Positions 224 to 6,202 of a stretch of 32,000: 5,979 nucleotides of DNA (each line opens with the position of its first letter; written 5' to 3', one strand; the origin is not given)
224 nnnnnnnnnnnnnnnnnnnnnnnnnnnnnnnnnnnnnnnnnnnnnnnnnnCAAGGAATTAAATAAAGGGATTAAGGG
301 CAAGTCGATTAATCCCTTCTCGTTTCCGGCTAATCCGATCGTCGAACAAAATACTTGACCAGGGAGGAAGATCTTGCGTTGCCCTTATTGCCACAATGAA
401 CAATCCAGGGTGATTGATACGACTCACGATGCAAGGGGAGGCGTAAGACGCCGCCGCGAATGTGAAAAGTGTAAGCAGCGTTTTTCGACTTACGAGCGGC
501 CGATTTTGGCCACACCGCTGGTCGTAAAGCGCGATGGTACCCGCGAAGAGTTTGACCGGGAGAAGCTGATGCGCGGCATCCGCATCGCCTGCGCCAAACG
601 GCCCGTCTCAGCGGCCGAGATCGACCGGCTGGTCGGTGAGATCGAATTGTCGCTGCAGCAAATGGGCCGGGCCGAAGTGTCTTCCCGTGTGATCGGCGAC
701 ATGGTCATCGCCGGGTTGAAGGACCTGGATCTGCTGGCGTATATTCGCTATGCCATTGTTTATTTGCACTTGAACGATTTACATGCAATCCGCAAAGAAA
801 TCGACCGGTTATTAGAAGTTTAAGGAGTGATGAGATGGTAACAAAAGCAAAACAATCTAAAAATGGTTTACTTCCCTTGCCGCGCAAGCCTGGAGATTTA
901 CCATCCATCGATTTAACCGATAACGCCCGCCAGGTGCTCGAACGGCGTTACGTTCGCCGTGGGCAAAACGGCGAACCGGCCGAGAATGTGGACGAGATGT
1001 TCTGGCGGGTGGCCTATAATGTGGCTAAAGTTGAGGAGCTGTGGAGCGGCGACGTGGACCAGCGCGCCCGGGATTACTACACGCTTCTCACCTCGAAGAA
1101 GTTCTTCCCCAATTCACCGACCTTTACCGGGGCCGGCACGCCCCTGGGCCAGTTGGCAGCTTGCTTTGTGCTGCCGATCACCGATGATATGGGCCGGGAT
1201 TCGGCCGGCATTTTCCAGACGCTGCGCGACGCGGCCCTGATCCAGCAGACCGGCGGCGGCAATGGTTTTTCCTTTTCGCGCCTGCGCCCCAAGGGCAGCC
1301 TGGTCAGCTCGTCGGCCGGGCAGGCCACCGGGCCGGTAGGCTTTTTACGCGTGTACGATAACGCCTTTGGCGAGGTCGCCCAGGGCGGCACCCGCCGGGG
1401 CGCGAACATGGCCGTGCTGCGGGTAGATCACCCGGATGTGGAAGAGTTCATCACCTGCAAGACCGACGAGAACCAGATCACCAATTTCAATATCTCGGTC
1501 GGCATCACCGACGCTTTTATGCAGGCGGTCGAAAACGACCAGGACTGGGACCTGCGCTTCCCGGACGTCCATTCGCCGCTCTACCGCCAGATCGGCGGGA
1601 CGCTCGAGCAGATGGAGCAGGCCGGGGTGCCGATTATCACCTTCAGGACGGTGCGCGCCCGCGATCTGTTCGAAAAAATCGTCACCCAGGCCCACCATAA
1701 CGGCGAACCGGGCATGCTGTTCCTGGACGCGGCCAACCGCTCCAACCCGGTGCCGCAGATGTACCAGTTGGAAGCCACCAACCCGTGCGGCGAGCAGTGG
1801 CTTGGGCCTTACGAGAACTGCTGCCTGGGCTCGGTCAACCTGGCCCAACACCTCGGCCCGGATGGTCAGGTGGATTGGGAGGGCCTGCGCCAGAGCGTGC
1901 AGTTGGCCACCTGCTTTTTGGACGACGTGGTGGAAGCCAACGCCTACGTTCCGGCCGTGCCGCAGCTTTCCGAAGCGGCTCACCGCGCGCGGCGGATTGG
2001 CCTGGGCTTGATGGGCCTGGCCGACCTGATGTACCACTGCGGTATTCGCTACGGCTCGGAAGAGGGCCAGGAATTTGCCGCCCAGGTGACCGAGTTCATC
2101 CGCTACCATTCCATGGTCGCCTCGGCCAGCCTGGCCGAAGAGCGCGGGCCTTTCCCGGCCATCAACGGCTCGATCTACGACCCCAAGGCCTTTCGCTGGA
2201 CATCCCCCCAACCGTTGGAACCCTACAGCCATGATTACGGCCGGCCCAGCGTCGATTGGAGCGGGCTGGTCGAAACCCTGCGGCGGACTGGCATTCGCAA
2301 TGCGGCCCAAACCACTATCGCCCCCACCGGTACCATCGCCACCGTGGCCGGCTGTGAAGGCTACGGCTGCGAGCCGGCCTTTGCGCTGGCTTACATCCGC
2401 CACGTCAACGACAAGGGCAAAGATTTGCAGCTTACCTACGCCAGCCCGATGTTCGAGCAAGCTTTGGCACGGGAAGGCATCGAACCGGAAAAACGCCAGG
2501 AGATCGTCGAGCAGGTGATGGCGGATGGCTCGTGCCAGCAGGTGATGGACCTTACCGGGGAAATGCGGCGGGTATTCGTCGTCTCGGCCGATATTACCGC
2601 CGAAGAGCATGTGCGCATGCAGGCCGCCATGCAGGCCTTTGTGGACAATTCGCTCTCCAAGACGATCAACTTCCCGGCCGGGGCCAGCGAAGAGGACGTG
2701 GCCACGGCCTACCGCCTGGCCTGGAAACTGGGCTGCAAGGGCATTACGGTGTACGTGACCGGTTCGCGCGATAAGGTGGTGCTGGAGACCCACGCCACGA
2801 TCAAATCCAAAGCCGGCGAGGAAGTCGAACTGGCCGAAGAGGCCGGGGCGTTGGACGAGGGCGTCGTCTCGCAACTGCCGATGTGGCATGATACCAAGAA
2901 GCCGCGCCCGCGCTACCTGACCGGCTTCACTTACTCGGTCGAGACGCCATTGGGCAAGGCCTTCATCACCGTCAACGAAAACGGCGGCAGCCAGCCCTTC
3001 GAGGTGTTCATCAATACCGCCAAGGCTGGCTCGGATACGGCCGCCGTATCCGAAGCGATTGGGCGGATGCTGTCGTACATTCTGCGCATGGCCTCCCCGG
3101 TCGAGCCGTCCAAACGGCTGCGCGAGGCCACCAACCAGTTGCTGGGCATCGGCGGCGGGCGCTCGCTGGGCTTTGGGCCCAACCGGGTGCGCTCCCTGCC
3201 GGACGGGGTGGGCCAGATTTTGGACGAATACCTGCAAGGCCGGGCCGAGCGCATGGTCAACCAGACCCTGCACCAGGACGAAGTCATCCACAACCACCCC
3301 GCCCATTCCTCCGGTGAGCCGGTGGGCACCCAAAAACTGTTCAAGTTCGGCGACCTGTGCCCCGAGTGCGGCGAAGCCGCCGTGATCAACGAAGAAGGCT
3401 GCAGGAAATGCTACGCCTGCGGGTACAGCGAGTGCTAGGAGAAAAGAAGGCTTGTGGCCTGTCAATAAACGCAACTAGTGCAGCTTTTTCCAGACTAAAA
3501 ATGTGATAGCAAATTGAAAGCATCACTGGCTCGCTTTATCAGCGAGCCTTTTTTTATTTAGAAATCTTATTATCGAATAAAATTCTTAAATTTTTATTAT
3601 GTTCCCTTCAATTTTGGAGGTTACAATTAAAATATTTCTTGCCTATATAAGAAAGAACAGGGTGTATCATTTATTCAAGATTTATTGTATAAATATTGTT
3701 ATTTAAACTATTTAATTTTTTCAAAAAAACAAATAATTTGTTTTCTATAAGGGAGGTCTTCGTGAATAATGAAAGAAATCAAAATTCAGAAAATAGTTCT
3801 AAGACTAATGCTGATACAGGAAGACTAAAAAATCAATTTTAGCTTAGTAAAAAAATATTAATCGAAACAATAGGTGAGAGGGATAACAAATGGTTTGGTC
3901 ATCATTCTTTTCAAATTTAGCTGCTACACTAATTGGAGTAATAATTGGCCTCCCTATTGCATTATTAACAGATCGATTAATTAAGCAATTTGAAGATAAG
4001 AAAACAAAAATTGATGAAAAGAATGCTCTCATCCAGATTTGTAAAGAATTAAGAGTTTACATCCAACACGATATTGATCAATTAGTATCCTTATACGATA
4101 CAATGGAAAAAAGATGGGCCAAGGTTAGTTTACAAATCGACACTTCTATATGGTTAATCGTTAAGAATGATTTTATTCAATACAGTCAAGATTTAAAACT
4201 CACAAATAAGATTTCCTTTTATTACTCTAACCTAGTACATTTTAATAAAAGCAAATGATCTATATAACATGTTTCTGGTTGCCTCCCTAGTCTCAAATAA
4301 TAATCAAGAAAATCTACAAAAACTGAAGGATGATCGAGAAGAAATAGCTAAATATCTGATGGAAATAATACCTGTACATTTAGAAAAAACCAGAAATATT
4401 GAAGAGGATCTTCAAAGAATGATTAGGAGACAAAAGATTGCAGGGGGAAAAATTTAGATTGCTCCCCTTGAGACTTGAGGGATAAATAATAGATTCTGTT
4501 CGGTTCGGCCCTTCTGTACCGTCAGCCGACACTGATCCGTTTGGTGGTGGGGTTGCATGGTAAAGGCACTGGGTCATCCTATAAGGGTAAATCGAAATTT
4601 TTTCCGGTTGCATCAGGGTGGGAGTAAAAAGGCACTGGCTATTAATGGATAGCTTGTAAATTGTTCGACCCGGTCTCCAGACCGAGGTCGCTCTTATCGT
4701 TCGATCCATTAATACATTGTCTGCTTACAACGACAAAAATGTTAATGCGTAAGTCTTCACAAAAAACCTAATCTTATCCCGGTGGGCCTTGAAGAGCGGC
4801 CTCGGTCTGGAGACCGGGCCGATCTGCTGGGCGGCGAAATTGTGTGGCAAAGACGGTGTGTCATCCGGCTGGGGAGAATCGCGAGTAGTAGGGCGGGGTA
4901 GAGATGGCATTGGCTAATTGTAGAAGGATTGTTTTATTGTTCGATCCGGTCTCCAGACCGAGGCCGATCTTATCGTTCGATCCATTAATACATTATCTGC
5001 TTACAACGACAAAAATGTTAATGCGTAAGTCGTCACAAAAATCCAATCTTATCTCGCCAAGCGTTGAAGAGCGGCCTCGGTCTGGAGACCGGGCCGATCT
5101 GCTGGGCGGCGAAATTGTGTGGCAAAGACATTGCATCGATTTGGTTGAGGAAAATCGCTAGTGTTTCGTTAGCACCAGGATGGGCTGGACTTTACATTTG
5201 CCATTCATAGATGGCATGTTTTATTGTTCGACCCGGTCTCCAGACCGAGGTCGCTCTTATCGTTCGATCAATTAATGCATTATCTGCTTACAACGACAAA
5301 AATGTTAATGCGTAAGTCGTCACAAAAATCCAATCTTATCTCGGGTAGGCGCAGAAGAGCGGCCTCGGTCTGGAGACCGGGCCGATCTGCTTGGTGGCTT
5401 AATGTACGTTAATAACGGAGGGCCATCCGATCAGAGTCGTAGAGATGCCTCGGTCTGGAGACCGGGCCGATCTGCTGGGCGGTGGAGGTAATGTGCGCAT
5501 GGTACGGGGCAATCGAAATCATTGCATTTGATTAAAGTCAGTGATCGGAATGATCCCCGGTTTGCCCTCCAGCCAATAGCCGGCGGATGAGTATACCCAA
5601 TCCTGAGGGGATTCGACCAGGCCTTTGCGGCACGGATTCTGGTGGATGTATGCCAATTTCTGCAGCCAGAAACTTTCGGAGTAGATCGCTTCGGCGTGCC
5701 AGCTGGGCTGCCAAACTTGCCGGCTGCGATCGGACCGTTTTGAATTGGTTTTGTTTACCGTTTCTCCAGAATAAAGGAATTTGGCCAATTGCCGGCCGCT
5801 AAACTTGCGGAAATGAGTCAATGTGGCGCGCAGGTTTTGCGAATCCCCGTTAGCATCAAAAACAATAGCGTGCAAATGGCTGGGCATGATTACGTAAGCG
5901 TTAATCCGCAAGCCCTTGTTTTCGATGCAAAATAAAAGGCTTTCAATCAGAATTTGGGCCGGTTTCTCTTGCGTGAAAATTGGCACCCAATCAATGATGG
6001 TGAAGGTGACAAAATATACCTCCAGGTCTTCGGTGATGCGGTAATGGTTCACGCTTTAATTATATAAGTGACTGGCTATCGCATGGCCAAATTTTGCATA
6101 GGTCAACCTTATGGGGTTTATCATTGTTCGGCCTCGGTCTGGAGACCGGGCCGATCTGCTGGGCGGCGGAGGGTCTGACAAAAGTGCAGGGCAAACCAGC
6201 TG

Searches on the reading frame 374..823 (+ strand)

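Call 33: search_protein_families(library=pfam, proteins=[window:374-823:+], max_evalue=0.001)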
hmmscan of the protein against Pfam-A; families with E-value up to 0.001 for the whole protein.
window:374-823:+ (149 aa): 2 families
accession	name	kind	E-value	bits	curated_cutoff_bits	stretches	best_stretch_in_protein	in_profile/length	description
PF03477.21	ATP-cone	-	3.1e-21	76.2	25.8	1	49-135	2-87/88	ATP cone domain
PF22811.2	Zn_ribbon_NrdR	-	4.5e-16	58.9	27.2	1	1-41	1-42/42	Transcriptional repressor NrdR-like, N-terminal domain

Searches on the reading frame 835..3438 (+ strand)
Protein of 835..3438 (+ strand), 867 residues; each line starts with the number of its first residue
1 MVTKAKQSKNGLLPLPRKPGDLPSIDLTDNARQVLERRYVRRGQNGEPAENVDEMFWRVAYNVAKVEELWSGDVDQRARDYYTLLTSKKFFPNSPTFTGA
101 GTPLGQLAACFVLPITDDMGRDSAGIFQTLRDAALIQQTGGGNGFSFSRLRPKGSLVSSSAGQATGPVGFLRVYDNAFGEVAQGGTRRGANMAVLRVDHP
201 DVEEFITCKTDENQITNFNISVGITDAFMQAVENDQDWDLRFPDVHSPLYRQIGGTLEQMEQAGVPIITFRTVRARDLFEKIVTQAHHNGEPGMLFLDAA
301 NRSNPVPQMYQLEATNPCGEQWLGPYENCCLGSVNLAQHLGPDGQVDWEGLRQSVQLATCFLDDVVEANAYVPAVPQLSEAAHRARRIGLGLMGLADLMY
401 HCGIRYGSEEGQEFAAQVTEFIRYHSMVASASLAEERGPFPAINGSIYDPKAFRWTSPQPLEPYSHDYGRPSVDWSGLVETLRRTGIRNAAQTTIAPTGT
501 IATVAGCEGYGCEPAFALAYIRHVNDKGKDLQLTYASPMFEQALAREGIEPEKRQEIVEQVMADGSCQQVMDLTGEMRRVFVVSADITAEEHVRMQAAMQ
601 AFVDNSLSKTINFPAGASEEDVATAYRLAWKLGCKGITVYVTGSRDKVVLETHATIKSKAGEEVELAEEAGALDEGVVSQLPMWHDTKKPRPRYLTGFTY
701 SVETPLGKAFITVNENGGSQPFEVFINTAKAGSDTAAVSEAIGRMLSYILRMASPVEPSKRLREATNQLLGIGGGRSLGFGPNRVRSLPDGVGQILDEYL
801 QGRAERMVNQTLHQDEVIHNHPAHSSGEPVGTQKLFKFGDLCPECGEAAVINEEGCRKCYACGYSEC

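Call 33: search_protein_families(library=pfam, proteins=[window:835-3438:+], max_evalue=0.001)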
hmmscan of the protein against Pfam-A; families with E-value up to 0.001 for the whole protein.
window:835-3438:+ (867 aa): 3 families
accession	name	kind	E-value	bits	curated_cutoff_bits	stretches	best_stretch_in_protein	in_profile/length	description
PF02867.20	Ribonuc_red_lgC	-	8e-136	454.2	23.9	1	108-640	1-523/523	Ribonucleotide reductase, barrel domain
PF00317.26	Ribonuc_red_lgN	-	8e-20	71.1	28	1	26-105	2-77/77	Ribonucleotide reductase, all-alpha domain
PF12637.14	TSCPD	-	1.8e-11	44.6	22.8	1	706-800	13-88/88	TSCPD domain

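Call 40: find_encoding_contigs(protein=window:835-3438:+, flank=10000, max_places=3)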
Protein window:835-3438:+ (867 aa): no gene with exactly this product is on record in the collection.

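Call 67: list_cluster_members(proteins=[window:835-3438:+, window:19506-20387:-, window:25603-27090:-, window:27122-28027:-, window:29915-31435:-, window:23587-24315:-, window:22904-23437:-, window:12454-12894:+, window:12109-12429:+, window:20613-21164:+])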
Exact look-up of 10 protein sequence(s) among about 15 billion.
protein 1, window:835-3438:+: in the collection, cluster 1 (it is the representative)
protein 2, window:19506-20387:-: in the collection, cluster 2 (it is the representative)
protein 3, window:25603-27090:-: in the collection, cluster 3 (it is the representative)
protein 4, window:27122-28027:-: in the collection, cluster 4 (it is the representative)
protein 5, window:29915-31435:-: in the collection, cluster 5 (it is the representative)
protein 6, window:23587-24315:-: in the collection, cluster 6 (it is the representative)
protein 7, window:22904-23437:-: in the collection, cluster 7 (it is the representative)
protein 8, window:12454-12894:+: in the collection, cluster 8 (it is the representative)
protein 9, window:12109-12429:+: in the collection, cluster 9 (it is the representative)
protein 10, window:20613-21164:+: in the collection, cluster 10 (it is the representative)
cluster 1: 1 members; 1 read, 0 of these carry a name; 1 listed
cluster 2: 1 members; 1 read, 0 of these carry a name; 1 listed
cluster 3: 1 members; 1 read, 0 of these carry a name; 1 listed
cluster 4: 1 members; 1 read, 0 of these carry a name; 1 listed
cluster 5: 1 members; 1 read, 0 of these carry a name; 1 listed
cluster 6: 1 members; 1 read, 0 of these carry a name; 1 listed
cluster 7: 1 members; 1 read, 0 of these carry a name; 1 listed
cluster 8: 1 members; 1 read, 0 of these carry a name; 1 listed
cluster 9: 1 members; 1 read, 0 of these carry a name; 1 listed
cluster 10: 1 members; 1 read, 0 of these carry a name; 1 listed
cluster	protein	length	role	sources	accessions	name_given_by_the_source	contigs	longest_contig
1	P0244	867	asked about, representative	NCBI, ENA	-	-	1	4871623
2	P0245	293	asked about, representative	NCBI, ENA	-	-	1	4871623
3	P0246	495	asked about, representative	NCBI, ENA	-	-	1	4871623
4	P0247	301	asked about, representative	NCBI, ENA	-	-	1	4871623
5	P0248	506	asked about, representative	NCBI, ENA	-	-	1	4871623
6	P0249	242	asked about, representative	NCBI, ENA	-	-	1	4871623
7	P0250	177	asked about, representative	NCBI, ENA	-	-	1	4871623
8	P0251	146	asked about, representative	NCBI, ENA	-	-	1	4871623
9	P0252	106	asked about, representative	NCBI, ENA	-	-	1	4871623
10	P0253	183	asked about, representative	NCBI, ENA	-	-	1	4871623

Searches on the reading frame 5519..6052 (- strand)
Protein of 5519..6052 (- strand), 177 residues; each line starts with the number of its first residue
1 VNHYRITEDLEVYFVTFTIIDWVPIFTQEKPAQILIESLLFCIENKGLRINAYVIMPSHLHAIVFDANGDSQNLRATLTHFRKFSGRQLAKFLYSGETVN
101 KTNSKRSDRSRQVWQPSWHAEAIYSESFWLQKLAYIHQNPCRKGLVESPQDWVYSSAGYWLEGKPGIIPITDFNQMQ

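Call 33: search_protein_families(library=pfam, proteins=[window:5519-6052:-], max_evalue=0.001)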
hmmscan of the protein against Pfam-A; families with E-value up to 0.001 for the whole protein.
window:5519-6052:- (177 aa): 0 families

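Call 48: search_protein_families(library=pfam, proteins=[window:5519-6052:-], max_evalue=0.05)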
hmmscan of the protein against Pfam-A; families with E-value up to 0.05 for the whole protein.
window:5519-6052:- (177 aa): 0 families

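Call 66: search_protein_families(library=ncbifam, proteins=[window:5519-6052:-], max_evalue=0.01)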
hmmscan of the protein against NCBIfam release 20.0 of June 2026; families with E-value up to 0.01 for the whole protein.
window:5519-6052:- (177 aa): 1 family
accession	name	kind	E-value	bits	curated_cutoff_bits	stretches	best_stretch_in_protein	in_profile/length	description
NF047646.1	REP_Tyr_transpos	equivalog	5.3e-33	114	80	1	4-155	3-146/146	REP-associated tyrosine transposase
